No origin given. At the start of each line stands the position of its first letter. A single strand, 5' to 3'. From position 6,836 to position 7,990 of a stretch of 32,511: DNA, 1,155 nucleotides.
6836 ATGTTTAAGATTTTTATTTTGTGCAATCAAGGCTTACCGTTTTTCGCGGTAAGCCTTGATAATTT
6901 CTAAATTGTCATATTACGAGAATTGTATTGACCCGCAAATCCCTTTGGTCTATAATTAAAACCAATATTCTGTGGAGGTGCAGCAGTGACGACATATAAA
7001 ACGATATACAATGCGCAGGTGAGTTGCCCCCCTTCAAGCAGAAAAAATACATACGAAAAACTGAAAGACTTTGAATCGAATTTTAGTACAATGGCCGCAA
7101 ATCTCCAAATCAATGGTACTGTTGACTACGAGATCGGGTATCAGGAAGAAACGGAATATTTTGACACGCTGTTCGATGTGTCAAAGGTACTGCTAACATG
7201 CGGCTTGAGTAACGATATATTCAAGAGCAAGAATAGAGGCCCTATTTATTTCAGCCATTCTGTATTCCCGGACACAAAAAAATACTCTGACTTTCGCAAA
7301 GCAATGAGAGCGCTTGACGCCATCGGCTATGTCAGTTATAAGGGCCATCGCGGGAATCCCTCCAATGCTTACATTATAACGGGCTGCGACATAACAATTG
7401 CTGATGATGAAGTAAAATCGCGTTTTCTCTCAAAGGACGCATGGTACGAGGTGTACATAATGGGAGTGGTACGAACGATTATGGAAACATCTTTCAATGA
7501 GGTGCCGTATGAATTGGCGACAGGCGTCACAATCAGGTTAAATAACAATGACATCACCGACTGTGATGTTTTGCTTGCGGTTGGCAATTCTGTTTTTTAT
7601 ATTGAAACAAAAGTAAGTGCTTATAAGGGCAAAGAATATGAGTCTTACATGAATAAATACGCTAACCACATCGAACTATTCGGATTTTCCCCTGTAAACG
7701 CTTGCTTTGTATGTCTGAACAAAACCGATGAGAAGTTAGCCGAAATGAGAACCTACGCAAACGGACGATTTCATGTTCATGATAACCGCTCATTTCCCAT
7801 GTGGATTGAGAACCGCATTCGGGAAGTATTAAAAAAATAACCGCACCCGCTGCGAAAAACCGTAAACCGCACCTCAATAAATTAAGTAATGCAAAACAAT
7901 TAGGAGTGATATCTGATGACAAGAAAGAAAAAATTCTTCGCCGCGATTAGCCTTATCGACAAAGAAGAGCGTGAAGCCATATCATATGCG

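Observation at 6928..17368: Type III-D-variant-like effector operon led by three unassigned accessory genes: candidate split sensor/effector signalling module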

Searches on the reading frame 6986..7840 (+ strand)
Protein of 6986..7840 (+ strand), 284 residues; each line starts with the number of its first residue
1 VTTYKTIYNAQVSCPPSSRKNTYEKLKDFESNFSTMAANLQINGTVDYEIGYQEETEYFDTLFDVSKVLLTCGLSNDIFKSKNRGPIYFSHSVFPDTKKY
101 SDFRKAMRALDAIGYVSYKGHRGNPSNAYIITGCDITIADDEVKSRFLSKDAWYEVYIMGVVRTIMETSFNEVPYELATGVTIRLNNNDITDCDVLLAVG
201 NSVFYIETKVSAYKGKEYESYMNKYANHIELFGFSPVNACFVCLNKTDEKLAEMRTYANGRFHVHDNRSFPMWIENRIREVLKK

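Call 7: search_protein_families(library=pfam, proteins=[window:6986-7840:+], max_evalue=0.1)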
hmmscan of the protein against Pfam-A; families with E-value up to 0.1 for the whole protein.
window:6986-7840:+ (284 aa): 1 family
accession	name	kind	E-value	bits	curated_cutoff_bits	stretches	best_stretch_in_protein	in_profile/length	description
PF08378.17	NERD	-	0.03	15.3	22.1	1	174-226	20-69/111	Nuclease-related domain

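Call 8: search_protein_families(library=ncbifam, proteins=[window:6986-7840:+], max_evalue=0.1)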
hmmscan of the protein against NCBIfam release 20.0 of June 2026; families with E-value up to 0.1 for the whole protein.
window:6986-7840:+ (284 aa): 1 family
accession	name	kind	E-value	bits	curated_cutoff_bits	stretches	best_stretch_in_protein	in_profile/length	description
NF007375.0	PRK09880.1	equivalog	0.048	12.4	469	0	234-271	90-127/344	L-idonate 5-dehydrogenase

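Call 9: search_protein_families(library=padloc, proteins=[window:6986-7840:+], max_evalue=0.1)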
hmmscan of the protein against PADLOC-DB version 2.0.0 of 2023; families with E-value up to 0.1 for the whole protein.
window:6986-7840:+ (284 aa): 2 families
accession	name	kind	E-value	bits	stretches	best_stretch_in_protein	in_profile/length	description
PDLC01880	CARF4--CARF_PDDEXK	-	0.00034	18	1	143-250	232-333/364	-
PDLC01903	CARF4--CARF_PDDEXK_TM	-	0.0007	17.1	1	141-228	259-334/380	-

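Call 10: search_solved_structures(query=window:6986-7840:+, max_evalue=10, show_alignments=2)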
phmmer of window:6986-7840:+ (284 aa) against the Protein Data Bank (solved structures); distinct sequences matched with E-value up to 10: 2.
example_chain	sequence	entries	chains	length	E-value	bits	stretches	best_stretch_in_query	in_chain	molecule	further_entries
8hku_ALX0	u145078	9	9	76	0.66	12.7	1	84-144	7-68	50S ribosomal protein L18Ae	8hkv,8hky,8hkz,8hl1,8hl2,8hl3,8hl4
3otp_G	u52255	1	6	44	0.75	12.5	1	26-50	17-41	Lysozyme C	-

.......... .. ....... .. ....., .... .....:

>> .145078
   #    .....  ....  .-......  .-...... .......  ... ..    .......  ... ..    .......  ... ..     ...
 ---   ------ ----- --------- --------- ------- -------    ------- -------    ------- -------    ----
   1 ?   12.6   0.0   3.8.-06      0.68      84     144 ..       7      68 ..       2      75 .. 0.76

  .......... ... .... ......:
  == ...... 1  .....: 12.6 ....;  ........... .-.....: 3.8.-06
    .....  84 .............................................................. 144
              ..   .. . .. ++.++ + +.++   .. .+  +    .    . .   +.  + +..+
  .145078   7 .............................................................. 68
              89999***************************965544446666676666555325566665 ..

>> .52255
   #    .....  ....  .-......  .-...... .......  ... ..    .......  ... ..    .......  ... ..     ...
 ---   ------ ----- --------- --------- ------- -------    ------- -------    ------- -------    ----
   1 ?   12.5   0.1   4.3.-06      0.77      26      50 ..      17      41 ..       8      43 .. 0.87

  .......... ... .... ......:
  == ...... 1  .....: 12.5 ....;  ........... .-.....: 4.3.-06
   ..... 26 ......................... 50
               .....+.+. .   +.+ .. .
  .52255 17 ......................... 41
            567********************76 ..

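Call 14: find_homologous_proteins(query=window:6986-7840:+)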
Query window:6986-7840:+ (284 aa): 1 proteins with E <= 0.001 among 376 candidates.
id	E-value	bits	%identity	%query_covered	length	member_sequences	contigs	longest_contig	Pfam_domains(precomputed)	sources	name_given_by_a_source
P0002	3.9e-166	569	100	88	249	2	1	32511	-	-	-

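Call 25: search_solved_structures(query=A1, max_evalue=10, show_alignments=3)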
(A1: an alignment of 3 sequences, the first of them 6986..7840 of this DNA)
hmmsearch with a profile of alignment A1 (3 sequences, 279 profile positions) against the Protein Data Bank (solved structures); distinct sequences matched with E-value up to 10: 3.
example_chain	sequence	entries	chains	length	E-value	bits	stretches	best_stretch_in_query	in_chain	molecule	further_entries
3b33_A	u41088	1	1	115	0.48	12.6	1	168-206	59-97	Sensor protein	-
9y6s_6M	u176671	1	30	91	0.6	12.3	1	92-152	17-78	Dynein light chain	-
1ijd_A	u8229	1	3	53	2.2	10.5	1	136-160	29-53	LIGHT-HARVESTING PROTEIN B-800/820, ALPHA CHAIN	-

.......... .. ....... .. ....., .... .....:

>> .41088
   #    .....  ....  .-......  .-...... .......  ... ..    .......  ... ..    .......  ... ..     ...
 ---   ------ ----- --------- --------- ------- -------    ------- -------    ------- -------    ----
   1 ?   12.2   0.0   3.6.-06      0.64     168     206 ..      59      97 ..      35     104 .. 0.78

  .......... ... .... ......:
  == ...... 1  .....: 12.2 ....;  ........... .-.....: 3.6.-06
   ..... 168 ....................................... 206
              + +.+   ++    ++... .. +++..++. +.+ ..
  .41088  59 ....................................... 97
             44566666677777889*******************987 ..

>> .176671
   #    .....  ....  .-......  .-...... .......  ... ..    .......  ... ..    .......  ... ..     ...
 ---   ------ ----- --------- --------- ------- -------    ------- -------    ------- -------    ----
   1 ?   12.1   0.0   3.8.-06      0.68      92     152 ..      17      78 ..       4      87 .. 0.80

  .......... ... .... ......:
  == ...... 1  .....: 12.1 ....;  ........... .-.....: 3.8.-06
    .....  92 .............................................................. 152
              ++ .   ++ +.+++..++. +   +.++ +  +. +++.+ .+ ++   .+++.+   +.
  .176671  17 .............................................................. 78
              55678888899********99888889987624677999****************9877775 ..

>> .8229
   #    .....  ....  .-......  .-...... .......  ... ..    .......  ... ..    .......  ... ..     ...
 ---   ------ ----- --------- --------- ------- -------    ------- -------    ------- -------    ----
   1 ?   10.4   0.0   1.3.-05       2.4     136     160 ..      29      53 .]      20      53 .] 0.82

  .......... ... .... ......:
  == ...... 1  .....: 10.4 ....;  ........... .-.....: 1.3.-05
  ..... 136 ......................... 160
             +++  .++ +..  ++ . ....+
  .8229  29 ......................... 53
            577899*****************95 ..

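Call 41: search_protein_families(library=padloc, alignment_id=A5, max_evalue=1)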
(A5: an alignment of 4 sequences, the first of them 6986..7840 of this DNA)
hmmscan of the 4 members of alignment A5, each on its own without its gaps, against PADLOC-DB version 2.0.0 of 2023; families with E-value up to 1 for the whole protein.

A. member 1, window:6986-7840:+ (284 aa): 2 families
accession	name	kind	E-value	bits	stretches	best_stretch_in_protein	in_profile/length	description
PDLC01880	CARF4--CARF_PDDEXK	-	0.00034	18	1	143-250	232-333/364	-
PDLC01903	CARF4--CARF_PDDEXK_TM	-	0.0007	17.1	1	141-228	259-334/380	-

B. families by the number of members that match (of 4 scanned): 5 families
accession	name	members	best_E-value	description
PDLC01880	CARF4--CARF_PDDEXK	2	0.00013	-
PDLC01968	CARF_PDDEXK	2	0.0017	-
PDLC01903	CARF4--CARF_PDDEXK_TM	1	0.0007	-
PDLC01893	CARF4--CARF_PDDEXK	1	0.0012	-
PDLC01889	CARF4--CARF_PDDEXK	1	0.0062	-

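Call 42: search_protein_families(library=pfam, alignment_id=A5, max_evalue=1)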
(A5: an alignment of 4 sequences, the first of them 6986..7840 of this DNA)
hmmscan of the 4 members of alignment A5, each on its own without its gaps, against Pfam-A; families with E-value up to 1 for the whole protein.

A. member 1, window:6986-7840:+ (284 aa): 1 family
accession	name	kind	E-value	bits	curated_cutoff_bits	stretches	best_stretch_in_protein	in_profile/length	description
PF08378.17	NERD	-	0.03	15.3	22.1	1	174-226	20-69/111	Nuclease-related domain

B. families by the number of members that match (of 4 scanned): 2 families
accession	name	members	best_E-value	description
PF07104.16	DUF1366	1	0.015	Protein of unknown function (DUF1366)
PF08378.17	NERD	1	0.03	Nuclease-related domain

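Call 76: search_dna_similar(query=window:6986-7840:+, collection=plasmids, mode=protein, max_evalue=0.01)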
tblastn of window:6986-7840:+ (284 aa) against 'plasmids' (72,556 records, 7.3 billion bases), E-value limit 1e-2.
No match.

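Call 84: find_related_loci(query=A5, collection=viral_contigs, flank=10000)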
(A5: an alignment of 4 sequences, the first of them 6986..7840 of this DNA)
Query A5 (284 aa) in viral_contigs; peptide patterns used: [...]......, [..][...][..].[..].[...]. (x = any residue, [..] = any of these).
65 stretches matched a pattern, but none encodes a relative of the query by tblastn (E <= 1e-3).

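Call 101: search_protein_families(library=phrogs, proteins=[window:6986-7840:+], max_evalue=1)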
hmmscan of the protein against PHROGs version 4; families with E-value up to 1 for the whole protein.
window:6986-7840:+ (284 aa): 0 families
